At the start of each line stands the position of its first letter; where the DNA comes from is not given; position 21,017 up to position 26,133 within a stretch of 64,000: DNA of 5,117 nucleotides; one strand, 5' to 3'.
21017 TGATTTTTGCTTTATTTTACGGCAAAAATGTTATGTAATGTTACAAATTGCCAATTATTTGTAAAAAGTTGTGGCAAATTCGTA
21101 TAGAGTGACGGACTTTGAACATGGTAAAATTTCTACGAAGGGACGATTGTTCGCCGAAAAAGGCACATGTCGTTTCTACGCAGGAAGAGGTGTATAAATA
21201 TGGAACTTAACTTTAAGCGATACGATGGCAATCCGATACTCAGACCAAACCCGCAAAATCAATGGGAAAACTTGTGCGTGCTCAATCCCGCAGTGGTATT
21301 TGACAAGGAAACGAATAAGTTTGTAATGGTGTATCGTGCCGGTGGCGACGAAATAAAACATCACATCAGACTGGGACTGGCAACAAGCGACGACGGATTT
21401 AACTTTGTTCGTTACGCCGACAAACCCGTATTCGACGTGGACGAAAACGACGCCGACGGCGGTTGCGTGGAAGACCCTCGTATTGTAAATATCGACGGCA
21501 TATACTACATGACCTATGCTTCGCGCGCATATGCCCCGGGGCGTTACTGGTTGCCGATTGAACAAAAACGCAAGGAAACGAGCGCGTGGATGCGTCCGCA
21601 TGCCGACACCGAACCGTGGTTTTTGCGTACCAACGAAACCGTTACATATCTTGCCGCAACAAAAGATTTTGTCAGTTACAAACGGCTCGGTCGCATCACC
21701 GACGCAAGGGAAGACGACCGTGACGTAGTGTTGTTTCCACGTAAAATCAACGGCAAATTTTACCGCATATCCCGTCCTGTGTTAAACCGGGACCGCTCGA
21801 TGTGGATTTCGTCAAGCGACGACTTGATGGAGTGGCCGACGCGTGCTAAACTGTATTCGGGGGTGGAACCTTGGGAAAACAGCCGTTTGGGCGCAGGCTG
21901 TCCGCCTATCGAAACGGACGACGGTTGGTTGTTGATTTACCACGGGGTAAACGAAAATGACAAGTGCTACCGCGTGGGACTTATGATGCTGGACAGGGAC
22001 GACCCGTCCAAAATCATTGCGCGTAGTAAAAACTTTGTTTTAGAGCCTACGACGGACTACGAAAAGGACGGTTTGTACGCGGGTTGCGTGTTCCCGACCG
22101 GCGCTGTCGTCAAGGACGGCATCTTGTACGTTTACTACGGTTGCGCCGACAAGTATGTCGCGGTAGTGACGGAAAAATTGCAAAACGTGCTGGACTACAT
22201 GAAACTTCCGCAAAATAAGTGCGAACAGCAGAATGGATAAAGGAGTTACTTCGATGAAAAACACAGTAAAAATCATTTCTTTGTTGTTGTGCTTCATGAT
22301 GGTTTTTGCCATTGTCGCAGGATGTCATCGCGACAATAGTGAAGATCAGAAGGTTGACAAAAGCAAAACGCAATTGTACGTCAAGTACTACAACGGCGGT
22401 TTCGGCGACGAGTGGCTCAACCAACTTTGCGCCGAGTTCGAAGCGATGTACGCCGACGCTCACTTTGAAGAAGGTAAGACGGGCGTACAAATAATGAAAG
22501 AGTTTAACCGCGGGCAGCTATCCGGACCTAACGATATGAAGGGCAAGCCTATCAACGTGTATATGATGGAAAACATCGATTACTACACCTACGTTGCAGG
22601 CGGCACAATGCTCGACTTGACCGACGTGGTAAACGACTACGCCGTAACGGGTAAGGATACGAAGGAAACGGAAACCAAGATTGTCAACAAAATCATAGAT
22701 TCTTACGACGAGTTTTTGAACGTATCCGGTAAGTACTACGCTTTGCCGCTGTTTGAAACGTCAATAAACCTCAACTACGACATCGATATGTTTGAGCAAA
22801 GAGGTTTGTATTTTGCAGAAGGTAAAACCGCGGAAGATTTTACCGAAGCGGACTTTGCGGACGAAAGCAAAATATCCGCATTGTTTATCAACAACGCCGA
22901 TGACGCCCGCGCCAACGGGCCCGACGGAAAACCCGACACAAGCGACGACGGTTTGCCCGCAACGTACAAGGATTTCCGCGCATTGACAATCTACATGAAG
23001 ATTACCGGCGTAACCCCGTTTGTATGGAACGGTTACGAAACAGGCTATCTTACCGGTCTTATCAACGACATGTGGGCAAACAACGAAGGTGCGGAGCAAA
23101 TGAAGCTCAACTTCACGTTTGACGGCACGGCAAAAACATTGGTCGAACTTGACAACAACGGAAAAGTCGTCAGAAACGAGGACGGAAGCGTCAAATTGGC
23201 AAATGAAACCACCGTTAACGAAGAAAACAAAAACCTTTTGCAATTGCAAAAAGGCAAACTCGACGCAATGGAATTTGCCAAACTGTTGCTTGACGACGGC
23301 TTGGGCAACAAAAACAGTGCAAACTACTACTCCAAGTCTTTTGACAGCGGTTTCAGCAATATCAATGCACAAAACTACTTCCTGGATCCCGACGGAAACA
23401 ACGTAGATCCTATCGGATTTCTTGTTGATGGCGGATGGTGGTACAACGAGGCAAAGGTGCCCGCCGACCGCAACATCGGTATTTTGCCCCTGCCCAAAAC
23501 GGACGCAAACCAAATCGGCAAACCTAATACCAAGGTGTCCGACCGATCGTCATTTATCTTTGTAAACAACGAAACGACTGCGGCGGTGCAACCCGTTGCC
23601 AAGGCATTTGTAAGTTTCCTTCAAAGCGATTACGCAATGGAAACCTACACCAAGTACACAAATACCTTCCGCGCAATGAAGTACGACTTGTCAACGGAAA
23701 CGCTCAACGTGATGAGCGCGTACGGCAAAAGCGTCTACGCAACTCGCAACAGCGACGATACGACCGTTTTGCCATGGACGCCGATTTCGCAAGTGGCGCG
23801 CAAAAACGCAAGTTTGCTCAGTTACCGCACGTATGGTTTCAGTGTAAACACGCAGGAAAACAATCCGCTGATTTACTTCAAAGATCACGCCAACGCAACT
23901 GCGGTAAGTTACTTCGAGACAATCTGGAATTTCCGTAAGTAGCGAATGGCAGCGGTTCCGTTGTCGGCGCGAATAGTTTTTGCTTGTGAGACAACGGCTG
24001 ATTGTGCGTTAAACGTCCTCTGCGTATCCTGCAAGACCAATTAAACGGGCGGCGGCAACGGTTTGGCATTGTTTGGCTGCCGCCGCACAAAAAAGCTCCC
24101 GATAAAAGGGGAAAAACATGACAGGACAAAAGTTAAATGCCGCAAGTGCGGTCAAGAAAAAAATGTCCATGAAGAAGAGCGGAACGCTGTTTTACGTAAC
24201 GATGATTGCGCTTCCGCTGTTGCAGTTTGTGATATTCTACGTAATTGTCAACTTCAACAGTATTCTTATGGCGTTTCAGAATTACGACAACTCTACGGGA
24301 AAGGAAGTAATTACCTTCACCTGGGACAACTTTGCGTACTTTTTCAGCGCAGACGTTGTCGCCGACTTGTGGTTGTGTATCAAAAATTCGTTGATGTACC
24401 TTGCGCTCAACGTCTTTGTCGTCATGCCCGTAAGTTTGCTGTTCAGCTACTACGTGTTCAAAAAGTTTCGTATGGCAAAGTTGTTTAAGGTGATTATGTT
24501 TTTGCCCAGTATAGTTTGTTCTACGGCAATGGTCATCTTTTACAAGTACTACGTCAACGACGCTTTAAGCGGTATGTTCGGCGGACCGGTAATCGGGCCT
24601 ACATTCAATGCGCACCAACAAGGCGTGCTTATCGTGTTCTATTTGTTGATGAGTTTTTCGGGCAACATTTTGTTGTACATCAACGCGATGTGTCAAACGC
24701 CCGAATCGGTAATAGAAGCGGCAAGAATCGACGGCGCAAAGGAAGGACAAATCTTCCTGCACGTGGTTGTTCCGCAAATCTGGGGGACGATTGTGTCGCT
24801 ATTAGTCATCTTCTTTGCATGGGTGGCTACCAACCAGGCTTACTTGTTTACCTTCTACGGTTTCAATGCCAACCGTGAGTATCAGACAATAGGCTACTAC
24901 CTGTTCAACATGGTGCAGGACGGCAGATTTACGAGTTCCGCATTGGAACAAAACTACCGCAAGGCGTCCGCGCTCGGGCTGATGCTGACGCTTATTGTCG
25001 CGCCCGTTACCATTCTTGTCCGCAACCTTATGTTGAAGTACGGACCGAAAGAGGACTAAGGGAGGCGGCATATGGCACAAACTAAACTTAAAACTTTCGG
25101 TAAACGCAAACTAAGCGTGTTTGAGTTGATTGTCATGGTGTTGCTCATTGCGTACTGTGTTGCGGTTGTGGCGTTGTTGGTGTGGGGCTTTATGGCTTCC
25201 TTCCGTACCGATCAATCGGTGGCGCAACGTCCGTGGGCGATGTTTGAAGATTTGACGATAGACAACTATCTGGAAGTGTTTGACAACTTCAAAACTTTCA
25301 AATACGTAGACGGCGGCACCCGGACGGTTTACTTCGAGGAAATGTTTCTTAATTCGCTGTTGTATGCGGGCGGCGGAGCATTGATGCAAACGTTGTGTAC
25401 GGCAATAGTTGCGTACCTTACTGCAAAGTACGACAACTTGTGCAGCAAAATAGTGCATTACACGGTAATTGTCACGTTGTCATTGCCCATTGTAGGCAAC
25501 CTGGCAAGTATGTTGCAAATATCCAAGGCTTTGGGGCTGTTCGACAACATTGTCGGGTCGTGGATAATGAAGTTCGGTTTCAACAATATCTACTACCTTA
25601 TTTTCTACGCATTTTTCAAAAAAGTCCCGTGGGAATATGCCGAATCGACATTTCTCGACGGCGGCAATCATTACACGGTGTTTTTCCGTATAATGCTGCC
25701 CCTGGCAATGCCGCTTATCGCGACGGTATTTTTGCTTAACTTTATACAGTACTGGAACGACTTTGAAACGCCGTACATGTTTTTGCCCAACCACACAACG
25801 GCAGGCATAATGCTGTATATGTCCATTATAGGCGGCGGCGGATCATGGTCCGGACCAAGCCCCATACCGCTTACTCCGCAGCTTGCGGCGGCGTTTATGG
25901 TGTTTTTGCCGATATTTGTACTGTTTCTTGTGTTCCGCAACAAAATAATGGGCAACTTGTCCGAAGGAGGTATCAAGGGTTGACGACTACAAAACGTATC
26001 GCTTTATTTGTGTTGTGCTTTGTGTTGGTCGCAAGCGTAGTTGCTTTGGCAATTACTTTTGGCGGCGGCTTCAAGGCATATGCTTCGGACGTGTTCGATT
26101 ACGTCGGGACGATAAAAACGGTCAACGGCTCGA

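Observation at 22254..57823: The same seven-gene surface/import cassette occurs twice (22.3-37.1 kb and 42.5-57.8 kb)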

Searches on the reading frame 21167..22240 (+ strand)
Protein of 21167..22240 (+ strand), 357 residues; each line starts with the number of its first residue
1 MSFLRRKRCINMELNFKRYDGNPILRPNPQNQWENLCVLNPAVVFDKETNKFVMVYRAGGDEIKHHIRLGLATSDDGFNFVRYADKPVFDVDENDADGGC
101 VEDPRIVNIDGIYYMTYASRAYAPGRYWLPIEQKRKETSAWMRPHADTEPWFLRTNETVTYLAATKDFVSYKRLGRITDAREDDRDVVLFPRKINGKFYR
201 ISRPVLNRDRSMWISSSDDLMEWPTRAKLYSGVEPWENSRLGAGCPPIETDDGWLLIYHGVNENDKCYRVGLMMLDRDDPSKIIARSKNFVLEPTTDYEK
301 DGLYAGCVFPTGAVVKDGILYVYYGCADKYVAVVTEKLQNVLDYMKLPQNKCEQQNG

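Call 6: search_protein_families(library=pfam, proteins=[window:21167-22240:+], max_evalue=0.001)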
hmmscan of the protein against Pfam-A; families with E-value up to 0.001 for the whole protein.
window:21167-22240:+ (357 aa): 3 families
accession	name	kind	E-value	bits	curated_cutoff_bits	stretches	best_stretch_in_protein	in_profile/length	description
PF04041.19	Glyco_hydro_130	-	8.4e-56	189.7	26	2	159-346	124-319/320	beta-1,4-mannooligosaccharide phosphorylase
PF00251.26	Glyco_hydro_32N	-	2.2e-05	24.6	22.1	0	71-121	101-152/307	Glycosyl hydrolases family 32 N-terminal domain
PF04616.20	Glyco_hydro_43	-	0.00079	19.3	32.2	0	39-122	122-203/288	Glycosyl hydrolases family 43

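Call 67: search_protein_families(library=ncbifam, proteins=[window:21167-22240:+], max_evalue=0.01)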
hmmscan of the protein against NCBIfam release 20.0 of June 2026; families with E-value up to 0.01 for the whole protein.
window:21167-22240:+ (357 aa): 6 families
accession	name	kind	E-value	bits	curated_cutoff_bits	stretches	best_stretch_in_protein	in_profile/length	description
NF052550.1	BManbPhaseBMBP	equivalog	7.9e-64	215.8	450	2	160-339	119-292/296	beta-1,2-mannobiose phosphorylase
NF050092.1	BtaManbiosPhlase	equivalog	3.1e-58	197.4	550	2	161-345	166-350/351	BtaManbiosPhlase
NF058598.1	BetMansidBT3780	equivalog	3.7e-29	102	550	1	30-334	54-360/366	beta-1,2-mannosidase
NF049877.1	GlucurArabfur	equivalog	2.1e-10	38.8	1800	1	22-126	173-279/1400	beta-d-glucuronidase/beta-L-arabinofuranosidase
NF041092.1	beta-fruc_BfrA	equivalog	0.0033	16.2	900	0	71-116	107-151/433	beta-fructosidase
TIGR01322.1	scrB_fam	subfamily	0.0076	15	356.4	0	288-330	71-108/447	sucrose-6-phosphate hydrolase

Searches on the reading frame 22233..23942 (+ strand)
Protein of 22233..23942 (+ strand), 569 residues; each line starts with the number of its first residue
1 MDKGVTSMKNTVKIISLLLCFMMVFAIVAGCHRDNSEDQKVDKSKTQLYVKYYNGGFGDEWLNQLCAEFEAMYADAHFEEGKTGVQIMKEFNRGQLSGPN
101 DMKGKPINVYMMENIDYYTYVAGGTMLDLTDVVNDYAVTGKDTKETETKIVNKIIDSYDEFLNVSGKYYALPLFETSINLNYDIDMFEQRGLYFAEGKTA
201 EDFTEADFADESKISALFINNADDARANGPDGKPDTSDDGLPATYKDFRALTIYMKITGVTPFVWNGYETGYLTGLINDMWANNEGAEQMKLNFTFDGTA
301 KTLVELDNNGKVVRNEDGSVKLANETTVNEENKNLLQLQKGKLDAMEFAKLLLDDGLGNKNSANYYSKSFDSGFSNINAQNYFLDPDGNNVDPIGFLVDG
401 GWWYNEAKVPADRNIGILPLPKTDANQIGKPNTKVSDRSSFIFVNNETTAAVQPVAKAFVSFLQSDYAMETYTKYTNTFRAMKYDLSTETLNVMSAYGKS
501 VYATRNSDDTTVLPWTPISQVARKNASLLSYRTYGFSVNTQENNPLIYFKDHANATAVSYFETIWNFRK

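Call 4: search_protein_families(library=pfam, proteins=[window:22233-23942:+], max_evalue=0.01)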
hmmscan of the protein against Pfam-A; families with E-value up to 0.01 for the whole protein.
window:22233-23942:+ (569 aa): 0 families

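Call 67: search_protein_families(library=ncbifam, proteins=[window:22233-23942:+], max_evalue=0.01)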
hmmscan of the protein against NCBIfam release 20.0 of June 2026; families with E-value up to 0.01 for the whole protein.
window:22233-23942:+ (569 aa): 1 family
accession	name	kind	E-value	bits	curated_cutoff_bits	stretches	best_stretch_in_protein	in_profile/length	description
TIGR03851.1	chitin_NgcE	equivalog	2.5e-08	33.3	399.65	2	45-204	39-187/450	N-acetylglucosamine/diacetylchitobiose ABC transporter substrate-binding protein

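Call 68: search_solved_structures(query=window:22233-23942:+, max_evalue=1)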
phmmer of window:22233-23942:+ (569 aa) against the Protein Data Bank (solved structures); distinct sequences matched with E-value up to 1: 47.
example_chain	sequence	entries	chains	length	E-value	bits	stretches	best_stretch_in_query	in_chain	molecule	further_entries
3a3q_A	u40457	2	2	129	0.18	13.6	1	370-421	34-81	Lysozyme C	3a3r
1ior_A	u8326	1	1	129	0.19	13.5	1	369-421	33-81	LYSOZYME C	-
1flu_A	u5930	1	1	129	0.23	13.3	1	370-421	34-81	LYSOZYME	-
1flw_A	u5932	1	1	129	0.23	13.3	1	370-421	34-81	LYSOZYME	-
1ioq_A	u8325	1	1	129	0.24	13.2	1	369-421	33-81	LYSOZYME C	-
3ww6_A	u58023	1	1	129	0.26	13.1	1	370-421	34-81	Lysozyme C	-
1bql_Y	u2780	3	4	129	0.27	13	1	370-421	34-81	BOBWHITE QUAIL LYSOZYME | LYSOZYME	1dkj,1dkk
2iff_Y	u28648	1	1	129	0.31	12.8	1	370-421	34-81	HEN EGG WHITE LYSOZYME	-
4rya_A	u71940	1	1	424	0.36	12.6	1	161-206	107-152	ABC transporter substrate binding protein (Sorbitol)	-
1fbi_X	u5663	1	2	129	0.37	12.6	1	370-427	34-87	GUINEA FOWL LYSOZYME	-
1hhl_A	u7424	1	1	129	0.38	12.5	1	370-426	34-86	GUINEA FOWL LYSOZYME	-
1ndg_C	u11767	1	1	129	0.44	12.3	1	370-421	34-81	Lysozyme C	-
1her_A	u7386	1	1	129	0.65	11.8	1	370-421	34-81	HEN EGG WHITE LYSOZYME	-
1heq_A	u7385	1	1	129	0.66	11.7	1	370-421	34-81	HEN EGG WHITE LYSOZYME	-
1iot_A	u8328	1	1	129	0.67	11.7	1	369-421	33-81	LYSOZYME C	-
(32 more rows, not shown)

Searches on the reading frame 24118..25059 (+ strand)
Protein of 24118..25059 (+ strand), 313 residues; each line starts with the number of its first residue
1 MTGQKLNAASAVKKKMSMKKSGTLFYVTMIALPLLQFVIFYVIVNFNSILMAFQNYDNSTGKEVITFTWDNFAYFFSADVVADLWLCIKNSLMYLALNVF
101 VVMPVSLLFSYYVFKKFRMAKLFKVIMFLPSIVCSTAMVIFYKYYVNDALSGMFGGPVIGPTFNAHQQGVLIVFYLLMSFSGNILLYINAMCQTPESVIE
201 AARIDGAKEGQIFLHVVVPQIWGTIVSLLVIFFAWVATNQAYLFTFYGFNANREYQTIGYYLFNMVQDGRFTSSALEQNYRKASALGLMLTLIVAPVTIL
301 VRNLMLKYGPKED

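Call 4: search_protein_families(library=pfam, proteins=[window:24118-25059:+], max_evalue=0.01)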
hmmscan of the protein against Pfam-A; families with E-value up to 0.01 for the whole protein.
window:24118-25059:+ (313 aa): 1 family
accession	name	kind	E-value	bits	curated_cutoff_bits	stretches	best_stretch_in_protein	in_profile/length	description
PF00528.27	BPD_transp_1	-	1.3e-09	38.5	26.4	1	123-305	24-175/184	Binding-protein-dependent transport system inner membrane component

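Call 67: search_protein_families(library=ncbifam, proteins=[window:24118-25059:+], max_evalue=0.01)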
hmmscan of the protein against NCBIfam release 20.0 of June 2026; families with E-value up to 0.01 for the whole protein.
window:24118-25059:+ (313 aa): 6 families
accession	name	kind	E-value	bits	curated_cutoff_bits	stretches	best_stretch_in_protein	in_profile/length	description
NF007852.0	PRK10561.1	equivalog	1.7e-07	31.4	335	1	21-235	10-225/295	sn-glycerol-3-phosphate ABC transporter permease UgpA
TIGR01581.1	Mo_ABC_porter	hypoth_equivalog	3.7e-06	26.6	210.3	1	75-234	14-169/225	ABC transporter permease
NF040931.1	ABC_arch_GlcT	equivalog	5.4e-05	23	360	1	31-275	2-250/278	glucose ABC transporter permease GlcT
NF006939.0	PRK09421.1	equivalog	0.00029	20.3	262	1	85-273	9-197/230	molybdate ABC transporter permease subunit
NF040932.1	ABC_arch_GlcU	equivalog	0.0008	19.1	340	1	168-233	134-198/272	glucose ABC transporter permease GlcU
TIGR02141.1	modB_ABC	equivalog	0.0021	17.7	182.6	1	95-267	7-178/208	molybdate ABC transporter permease subunit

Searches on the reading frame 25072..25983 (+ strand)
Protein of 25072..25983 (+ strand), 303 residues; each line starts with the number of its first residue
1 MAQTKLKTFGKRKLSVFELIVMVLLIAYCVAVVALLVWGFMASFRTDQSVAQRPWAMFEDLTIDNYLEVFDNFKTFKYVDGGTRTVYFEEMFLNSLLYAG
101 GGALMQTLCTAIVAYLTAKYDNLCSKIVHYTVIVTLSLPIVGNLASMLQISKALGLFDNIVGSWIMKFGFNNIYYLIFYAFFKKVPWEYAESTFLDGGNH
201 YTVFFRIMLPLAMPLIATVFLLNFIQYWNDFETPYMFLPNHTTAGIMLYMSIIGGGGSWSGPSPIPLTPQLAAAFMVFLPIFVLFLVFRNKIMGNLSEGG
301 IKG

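Call 4: search_protein_families(library=pfam, proteins=[window:25072-25983:+], max_evalue=0.01)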
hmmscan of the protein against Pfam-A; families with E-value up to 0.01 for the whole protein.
window:25072-25983:+ (303 aa): 2 families
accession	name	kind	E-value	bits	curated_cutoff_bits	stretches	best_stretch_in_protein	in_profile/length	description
PF00528.27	BPD_transp_1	-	2.1e-09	37.8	26.4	1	113-289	4-176/184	Binding-protein-dependent transport system inner membrane component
PF05961.16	Chordopox_A13L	-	0.0042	17.7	24.1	0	20-54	2-36/69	Chordopoxvirus A13L protein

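Call 67: search_protein_families(library=ncbifam, proteins=[window:25072-25983:+], max_evalue=0.01)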
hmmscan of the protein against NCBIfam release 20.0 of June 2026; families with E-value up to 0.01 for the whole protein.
window:25072-25983:+ (303 aa): 6 families
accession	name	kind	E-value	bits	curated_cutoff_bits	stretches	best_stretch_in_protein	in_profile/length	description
NF040932.1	ABC_arch_GlcU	equivalog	9.3e-16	58.3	340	1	15-251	3-225/272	glucose ABC transporter permease GlcU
NF008210.0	PRK10973.1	equivalog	1.6e-14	54.3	297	1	17-292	8-272/281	sn-glycerol-3-phosphate ABC transporter permease UgpE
NF008231.0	PRK10998.1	equivalog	1.2e-08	34.9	261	1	92-303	85-296/296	maltose ABC transporter permease MalG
TIGR02141.1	modB_ABC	equivalog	0.00031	20.5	182.6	1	130-251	53-176/208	molybdate ABC transporter permease subunit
TIGR01581.1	Mo_ABC_porter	hypoth_equivalog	0.0013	18.2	210.3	1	104-240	35-184/225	ABC transporter permease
NF007047.0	PRK09500.1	equivalog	0.0014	18.3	326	1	92-225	60-194/257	spermidine/putrescine ABC transporter permease PotC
